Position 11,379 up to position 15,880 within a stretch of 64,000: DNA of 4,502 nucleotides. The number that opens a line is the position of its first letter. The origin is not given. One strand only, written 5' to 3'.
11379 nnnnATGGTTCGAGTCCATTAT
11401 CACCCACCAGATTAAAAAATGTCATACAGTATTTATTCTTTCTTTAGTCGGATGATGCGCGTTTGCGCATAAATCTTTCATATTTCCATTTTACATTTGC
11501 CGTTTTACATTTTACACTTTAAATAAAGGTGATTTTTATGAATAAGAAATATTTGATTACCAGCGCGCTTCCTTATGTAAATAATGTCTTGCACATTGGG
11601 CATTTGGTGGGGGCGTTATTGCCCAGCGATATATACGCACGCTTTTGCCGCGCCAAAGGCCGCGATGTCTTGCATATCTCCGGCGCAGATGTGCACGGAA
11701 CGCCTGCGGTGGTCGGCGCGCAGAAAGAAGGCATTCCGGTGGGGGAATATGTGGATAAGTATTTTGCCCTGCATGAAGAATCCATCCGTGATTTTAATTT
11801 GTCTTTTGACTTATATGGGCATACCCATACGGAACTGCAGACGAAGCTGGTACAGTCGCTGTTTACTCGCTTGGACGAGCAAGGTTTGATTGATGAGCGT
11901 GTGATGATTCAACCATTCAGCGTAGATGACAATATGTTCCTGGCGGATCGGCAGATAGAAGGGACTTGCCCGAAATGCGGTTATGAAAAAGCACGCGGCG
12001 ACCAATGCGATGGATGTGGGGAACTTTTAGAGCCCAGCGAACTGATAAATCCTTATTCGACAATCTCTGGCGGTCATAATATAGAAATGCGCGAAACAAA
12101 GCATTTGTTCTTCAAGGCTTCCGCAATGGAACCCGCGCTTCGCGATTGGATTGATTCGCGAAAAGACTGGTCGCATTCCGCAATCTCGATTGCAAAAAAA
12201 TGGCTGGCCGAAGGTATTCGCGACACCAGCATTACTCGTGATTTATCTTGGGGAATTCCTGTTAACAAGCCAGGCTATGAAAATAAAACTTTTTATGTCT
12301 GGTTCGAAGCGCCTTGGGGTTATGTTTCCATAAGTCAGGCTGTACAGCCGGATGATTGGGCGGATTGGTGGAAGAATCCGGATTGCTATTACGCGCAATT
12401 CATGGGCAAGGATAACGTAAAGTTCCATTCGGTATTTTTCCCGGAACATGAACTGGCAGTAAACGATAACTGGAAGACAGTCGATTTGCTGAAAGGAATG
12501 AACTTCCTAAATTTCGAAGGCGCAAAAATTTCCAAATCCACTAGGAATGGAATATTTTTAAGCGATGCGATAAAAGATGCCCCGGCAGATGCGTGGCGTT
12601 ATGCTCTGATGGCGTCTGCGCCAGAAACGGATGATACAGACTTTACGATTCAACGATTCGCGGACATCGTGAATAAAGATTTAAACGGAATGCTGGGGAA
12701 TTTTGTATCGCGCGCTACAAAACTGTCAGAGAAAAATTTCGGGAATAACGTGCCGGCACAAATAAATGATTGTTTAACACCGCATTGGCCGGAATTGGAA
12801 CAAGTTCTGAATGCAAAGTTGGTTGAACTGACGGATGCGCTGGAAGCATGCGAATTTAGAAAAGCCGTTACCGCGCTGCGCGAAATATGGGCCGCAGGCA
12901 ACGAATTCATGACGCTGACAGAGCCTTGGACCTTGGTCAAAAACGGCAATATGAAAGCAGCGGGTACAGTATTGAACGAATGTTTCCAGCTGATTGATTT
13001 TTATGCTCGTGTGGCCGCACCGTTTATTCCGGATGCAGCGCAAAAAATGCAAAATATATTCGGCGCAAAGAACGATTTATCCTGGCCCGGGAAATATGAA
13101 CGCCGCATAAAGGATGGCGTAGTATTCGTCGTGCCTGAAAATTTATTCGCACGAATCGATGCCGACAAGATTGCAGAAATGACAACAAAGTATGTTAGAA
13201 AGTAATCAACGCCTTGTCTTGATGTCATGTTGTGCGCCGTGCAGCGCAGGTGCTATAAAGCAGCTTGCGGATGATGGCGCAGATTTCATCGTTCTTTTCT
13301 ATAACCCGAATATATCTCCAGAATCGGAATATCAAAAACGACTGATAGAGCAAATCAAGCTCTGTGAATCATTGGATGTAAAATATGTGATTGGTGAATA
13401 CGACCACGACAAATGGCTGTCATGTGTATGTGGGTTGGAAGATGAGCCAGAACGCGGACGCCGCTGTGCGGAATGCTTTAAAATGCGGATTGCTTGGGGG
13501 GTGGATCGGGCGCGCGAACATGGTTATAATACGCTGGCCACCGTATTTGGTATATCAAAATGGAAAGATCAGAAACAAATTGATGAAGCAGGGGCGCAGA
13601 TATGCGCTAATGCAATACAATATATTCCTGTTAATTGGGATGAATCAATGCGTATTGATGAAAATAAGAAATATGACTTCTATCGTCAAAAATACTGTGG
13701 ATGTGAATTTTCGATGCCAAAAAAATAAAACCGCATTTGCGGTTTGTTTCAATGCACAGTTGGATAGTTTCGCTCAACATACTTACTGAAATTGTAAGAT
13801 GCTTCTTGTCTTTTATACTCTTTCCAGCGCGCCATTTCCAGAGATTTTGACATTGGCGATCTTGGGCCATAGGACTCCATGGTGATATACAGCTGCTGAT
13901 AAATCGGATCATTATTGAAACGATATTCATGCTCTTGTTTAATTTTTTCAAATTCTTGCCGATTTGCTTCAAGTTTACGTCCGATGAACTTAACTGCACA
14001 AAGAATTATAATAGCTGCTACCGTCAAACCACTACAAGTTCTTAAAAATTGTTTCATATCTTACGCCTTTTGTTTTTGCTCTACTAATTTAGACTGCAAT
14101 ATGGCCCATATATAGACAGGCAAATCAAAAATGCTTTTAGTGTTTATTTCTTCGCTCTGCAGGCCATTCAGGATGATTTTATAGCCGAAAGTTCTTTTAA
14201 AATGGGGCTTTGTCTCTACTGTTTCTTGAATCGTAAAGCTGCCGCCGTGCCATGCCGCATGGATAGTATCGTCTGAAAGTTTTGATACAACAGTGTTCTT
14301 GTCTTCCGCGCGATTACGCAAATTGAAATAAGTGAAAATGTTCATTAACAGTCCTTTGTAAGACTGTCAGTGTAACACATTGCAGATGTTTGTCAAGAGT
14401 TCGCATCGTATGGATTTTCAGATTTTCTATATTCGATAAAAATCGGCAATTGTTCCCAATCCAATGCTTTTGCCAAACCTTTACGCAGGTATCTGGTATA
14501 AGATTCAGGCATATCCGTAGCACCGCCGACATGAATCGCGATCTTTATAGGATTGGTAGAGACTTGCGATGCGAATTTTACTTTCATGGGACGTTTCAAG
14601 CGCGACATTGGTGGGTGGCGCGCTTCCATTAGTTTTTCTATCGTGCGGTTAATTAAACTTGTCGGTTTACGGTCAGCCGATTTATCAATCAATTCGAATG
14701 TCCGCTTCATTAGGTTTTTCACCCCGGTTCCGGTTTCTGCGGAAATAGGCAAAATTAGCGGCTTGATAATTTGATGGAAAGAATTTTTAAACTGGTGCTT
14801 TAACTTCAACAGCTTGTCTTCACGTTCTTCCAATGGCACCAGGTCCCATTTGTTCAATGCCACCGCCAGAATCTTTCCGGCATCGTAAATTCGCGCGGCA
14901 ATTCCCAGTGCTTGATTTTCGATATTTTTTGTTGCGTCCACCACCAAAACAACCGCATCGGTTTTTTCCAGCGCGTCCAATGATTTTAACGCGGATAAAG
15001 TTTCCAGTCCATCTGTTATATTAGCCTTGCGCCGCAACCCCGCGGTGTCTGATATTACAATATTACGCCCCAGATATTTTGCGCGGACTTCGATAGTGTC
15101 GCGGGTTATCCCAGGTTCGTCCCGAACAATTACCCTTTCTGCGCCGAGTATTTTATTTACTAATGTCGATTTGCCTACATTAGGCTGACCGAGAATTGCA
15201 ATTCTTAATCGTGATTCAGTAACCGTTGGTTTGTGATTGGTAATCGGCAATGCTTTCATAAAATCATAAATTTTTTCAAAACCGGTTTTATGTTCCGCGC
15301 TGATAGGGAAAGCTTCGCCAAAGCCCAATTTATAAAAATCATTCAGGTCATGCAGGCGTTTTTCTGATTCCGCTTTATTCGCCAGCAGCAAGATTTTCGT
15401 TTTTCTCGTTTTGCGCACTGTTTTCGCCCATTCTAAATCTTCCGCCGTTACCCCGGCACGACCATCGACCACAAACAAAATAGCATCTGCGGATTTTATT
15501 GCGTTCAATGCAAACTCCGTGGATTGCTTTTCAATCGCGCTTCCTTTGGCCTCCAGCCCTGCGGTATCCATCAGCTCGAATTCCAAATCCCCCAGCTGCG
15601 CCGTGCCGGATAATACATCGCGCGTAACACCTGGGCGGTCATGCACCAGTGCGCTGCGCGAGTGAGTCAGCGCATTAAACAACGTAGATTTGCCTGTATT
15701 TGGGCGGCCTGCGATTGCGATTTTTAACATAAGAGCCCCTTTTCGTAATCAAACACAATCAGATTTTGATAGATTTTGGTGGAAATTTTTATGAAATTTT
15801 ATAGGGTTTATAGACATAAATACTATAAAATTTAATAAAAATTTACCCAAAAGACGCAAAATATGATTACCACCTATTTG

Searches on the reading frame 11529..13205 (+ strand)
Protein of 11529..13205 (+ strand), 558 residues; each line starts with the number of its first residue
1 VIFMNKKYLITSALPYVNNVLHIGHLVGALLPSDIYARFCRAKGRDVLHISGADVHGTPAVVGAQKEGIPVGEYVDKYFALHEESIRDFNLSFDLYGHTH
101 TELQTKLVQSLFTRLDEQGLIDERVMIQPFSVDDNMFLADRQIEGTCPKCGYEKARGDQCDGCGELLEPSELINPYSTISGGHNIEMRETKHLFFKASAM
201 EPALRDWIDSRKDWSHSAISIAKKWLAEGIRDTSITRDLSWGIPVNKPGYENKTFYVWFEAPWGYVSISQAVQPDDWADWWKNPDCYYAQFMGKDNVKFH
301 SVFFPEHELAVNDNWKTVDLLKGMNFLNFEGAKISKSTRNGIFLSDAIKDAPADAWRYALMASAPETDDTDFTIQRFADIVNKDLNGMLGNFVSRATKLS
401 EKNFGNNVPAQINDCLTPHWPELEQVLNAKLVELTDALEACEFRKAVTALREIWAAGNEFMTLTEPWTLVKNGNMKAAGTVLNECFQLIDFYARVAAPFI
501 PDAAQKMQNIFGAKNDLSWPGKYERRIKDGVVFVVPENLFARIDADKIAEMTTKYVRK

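Call 15: search_protein_families(library=pfam, proteins=[window:11529-13205:+], max_evalue=0.001)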
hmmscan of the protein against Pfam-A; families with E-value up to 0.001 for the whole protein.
window:11529-13205:+ (558 aa): 4 families
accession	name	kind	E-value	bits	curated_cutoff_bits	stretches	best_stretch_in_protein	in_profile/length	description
PF09334.17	tRNA-synt_1g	-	1.1e-136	456.1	20.1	1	8-396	1-390/391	tRNA synthetases class I (M)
PF19303.5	Anticodon_3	-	2e-31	109.3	23.5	1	422-555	13-147/152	Anticodon binding domain of methionyl tRNA ligase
PF00133.28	tRNA-synt_1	-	3.6e-16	59.4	22.7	1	5-245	22-243/414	tRNA synthetases class I (I, L, M and V)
PF08264.19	Anticodon_1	-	3e-05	24.4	25.1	1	425-520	6-105/148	Anticodon-binding domain of tRNA ligase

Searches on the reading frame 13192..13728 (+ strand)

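Call 15: search_protein_families(library=pfam, proteins=[window:13192-13728:+], max_evalue=0.001)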
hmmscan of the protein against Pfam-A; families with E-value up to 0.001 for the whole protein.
window:13192-13728:+ (178 aa): 1 family
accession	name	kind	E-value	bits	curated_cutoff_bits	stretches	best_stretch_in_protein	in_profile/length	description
PF02677.20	QueH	-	4.7e-51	173.8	23.5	1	8-175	1-173/175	Epoxyqueuosine reductase QueH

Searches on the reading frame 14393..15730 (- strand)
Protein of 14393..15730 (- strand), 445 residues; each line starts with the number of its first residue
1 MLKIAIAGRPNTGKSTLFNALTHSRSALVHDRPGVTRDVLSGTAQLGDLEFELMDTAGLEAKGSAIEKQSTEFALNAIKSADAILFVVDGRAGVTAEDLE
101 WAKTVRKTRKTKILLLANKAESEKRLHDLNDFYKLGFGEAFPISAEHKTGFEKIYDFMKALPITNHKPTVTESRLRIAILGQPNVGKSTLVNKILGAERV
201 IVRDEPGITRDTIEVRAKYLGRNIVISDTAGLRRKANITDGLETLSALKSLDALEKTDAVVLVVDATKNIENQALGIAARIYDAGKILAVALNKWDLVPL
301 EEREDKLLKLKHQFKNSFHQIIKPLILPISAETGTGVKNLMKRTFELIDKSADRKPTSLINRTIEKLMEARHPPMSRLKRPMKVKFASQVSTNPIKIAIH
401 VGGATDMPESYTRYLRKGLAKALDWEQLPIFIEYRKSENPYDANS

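Call 15: search_protein_families(library=pfam, proteins=[window:14393-15730:-], max_evalue=0.001)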
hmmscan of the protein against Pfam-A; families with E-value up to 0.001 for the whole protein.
window:14393-15730:- (445 aa): 20 families
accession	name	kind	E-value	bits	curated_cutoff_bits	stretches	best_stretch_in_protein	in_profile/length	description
PF01926.29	MMR_HSR1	-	3e-50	169.5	21.9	2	3-119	1-113/113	50S ribosome-binding GTPase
PF02421.24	FeoB_N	-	3.3e-27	95.4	27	2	176-342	2-154/156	Ferrous iron transport protein B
PF14714.11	KH_dom-like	-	1e-18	67.8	27.3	1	355-435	2-81/81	KH-domain-like of EngA bacterial GTPase enzymes, C-terminal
PF00009.33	GTP_EFTU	-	1.2e-17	64.6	26.5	1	175-348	4-186/188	Elongation factor Tu GTP binding domain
PF00350.29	Dynamin_N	-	1.9e-14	54.5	27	0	177-218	1-41/168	Dynamin family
PF04548.22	AIG1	-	1.7e-10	41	27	1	175-272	1-98/212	AIG1 family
PF08477.19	Roc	-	5.1e-08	33.6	27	0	3-120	1-118/119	Ras of Complex, Roc, domain of DAPkinase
PF03193.22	RsgA_GTPase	-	1.9e-06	28.3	30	0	177-211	109-146/174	RsgA GTPase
PF00025.27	Arf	-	2.8e-06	27.4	22.3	0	2-127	15-132/174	ADP-ribosylation factor family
PF13401.12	AAA_22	-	6.3e-06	27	27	0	4-121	8-125/130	AAA domain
PF00071.28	Ras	-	3.3e-05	24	21.6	0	3-124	1-118/162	Ras family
PF13238.12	AAA_18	-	4.6e-05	24.3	29.4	0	4-92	1-81/128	AAA domain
PF19993.5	DO-GTPase2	-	6.4e-05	23.2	27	0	53-121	93-153/226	Double-GTPase 2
PF03266.21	NTPase_1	-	7.3e-05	23.1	23.9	0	176-196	1-21/168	NTPase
PF00005.33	ABC_tran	-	9.6e-05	23.4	25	0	176-204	13-38/137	ABC transporter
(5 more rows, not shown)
